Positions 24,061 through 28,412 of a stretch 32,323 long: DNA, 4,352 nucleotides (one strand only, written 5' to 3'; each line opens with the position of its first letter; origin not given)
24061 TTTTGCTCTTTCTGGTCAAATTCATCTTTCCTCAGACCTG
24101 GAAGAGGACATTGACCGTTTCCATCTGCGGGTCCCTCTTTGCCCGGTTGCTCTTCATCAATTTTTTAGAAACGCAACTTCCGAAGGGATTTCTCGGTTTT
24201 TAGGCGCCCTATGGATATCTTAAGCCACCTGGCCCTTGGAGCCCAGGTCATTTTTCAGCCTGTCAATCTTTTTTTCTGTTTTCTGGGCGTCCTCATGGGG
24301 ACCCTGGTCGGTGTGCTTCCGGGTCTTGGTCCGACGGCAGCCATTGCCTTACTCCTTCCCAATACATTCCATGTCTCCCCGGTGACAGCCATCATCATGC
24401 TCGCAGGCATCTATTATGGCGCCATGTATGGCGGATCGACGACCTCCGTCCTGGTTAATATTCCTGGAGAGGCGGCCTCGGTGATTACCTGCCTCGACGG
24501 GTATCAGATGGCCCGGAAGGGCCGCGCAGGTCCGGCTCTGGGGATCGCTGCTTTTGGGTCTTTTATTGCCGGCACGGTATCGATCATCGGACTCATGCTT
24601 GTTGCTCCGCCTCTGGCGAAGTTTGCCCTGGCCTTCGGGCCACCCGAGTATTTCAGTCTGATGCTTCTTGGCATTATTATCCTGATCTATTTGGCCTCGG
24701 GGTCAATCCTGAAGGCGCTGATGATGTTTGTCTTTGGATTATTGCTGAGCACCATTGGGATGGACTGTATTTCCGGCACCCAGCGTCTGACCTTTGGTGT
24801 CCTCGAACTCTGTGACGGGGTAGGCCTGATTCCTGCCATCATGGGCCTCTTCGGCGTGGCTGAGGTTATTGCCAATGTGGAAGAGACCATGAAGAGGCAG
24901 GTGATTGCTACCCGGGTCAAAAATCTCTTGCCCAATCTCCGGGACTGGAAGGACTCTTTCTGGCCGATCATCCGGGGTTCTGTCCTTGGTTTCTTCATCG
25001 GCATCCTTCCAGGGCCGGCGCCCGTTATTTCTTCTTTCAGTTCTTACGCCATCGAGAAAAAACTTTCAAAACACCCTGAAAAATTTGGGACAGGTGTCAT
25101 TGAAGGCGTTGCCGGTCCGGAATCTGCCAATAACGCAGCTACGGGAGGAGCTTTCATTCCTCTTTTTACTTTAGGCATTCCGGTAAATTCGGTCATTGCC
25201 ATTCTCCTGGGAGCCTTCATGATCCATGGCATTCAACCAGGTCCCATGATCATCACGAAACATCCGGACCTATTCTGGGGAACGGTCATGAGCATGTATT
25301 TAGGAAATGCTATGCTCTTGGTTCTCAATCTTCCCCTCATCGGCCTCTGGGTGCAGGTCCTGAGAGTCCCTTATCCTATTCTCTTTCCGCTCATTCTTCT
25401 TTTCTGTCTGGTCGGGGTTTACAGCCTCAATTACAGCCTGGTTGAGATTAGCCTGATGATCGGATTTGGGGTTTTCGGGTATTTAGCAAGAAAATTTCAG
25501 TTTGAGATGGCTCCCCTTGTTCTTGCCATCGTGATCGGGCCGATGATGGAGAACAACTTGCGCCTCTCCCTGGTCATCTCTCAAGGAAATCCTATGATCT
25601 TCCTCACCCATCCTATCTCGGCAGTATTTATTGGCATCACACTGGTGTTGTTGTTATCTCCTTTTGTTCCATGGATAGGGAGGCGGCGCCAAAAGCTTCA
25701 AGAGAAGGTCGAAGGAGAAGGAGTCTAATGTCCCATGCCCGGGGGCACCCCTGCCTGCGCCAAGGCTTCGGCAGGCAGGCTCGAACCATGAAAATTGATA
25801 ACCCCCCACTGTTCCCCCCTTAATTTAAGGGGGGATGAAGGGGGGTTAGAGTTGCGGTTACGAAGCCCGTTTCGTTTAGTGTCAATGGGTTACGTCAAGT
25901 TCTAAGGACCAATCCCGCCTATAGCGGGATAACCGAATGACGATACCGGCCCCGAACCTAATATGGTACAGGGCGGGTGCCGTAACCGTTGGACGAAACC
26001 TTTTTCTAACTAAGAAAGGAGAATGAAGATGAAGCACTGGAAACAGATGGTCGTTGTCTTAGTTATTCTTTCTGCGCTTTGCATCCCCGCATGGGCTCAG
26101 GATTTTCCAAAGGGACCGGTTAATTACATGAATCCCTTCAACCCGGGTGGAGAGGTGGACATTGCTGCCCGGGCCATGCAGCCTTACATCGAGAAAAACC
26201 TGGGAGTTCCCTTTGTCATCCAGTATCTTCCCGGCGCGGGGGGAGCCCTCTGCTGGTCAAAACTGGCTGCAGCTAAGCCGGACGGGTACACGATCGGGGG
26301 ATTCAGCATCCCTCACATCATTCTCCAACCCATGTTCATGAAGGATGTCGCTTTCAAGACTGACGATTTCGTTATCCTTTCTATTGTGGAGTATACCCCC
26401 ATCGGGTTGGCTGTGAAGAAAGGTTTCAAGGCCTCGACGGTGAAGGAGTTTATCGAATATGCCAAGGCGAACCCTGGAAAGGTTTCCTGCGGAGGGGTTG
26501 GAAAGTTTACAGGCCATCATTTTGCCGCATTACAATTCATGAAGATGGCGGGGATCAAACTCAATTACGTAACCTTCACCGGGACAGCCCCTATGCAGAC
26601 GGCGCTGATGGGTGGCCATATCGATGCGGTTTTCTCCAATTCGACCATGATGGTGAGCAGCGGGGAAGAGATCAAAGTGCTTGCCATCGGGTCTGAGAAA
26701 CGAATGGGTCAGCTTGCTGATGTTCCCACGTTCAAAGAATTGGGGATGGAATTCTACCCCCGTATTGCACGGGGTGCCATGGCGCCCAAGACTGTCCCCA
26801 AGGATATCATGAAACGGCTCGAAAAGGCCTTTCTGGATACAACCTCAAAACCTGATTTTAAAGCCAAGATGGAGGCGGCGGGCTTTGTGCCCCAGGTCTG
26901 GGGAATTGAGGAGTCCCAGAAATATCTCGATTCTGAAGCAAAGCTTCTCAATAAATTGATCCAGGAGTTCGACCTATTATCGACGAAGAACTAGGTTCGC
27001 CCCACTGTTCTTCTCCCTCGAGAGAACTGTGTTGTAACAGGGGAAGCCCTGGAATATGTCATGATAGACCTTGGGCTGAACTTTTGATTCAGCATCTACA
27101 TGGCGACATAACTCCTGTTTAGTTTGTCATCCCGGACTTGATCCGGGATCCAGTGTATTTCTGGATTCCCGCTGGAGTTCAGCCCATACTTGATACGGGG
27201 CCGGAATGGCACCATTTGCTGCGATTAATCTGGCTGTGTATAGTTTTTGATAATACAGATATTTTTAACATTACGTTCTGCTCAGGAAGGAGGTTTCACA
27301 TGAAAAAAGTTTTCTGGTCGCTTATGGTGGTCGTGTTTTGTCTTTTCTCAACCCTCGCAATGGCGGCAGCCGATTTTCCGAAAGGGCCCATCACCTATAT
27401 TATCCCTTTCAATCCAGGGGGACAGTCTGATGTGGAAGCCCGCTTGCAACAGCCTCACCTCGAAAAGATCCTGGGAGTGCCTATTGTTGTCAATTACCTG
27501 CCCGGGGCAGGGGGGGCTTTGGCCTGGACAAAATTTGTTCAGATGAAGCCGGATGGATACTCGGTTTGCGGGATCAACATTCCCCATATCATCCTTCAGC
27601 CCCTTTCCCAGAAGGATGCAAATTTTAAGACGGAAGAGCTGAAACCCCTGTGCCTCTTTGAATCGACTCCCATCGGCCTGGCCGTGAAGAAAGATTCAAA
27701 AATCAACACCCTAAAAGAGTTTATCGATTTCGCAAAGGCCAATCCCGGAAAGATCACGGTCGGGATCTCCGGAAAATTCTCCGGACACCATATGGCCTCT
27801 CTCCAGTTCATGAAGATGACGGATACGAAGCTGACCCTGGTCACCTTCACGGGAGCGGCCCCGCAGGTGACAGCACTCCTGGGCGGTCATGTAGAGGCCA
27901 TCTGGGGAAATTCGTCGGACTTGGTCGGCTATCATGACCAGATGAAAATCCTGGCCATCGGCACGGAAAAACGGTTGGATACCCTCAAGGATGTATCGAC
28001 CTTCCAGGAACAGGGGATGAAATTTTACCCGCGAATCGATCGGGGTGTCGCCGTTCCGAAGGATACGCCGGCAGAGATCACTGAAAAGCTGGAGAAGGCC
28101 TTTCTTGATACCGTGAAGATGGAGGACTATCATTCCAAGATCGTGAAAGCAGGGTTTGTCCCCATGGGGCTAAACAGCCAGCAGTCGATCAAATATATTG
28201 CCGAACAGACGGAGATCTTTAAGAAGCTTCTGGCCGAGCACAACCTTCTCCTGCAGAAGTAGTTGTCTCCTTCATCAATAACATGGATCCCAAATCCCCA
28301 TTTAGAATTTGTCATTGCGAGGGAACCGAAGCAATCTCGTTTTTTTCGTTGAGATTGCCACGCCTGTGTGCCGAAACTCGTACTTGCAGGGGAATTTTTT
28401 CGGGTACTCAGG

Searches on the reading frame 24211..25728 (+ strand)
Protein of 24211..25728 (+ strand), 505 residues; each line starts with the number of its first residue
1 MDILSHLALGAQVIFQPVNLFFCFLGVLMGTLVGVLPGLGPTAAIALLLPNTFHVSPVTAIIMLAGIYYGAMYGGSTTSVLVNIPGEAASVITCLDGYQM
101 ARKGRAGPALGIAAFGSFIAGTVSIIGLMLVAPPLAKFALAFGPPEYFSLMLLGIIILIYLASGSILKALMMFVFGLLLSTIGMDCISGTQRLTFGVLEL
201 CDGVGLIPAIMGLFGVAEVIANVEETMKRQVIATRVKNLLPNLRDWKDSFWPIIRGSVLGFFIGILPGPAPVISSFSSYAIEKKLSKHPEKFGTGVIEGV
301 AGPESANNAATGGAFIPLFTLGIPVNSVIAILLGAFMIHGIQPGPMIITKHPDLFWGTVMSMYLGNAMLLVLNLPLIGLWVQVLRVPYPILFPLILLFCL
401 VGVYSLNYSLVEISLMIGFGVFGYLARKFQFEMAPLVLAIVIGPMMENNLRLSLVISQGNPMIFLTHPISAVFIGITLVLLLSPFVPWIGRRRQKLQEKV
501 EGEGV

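Call 3: search_protein_families(library=pfam, proteins=[window:24211-25728:+], max_evalue=0.01)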
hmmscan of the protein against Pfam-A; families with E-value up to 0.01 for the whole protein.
window:24211-25728:+ (505 aa): 1 family
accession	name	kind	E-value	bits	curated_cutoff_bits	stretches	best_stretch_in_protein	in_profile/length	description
PF01970.21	TctA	-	1.2e-167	558.3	28.9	1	20-438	1-423/423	Tripartite tricarboxylate transporter TctA family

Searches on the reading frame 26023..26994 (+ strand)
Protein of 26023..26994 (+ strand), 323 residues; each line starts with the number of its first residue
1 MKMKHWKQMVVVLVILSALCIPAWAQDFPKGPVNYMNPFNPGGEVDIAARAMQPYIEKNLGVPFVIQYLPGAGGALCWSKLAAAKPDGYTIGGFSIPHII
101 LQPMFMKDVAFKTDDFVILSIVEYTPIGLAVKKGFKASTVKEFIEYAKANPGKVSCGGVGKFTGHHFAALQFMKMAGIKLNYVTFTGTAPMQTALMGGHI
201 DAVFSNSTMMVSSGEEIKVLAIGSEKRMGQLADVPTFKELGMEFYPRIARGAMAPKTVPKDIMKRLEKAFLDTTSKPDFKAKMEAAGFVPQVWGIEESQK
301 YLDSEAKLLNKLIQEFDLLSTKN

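Call 3: search_protein_families(library=pfam, proteins=[window:26023-26994:+], max_evalue=0.01)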
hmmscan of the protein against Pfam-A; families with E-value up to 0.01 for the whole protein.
window:26023-26994:+ (323 aa): 1 family
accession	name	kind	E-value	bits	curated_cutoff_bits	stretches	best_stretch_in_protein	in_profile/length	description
PF03401.19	TctC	-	2.3e-44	152.4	27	1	49-317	2-273/274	Tripartite tricarboxylate transporter family receptor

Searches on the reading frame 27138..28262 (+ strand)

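Call 4: search_protein_families(library=pfam, proteins=[window:27138-28262:+], max_evalue=0.01)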
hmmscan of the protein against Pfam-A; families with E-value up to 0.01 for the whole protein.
window:27138-28262:+ (374 aa): 3 families
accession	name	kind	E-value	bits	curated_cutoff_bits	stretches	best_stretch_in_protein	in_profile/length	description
PF03401.19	TctC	-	7.4e-42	144.2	27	1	101-370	2-274/274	Tripartite tricarboxylate transporter family receptor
PF16868.10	NMT1_3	-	0.0029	17.7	27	1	164-255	78-164/289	NMT1-like family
PF13416.11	SBP_bac_8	-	0.0056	16.9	27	0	184-354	105-272/279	Bacterial extracellular solute-binding protein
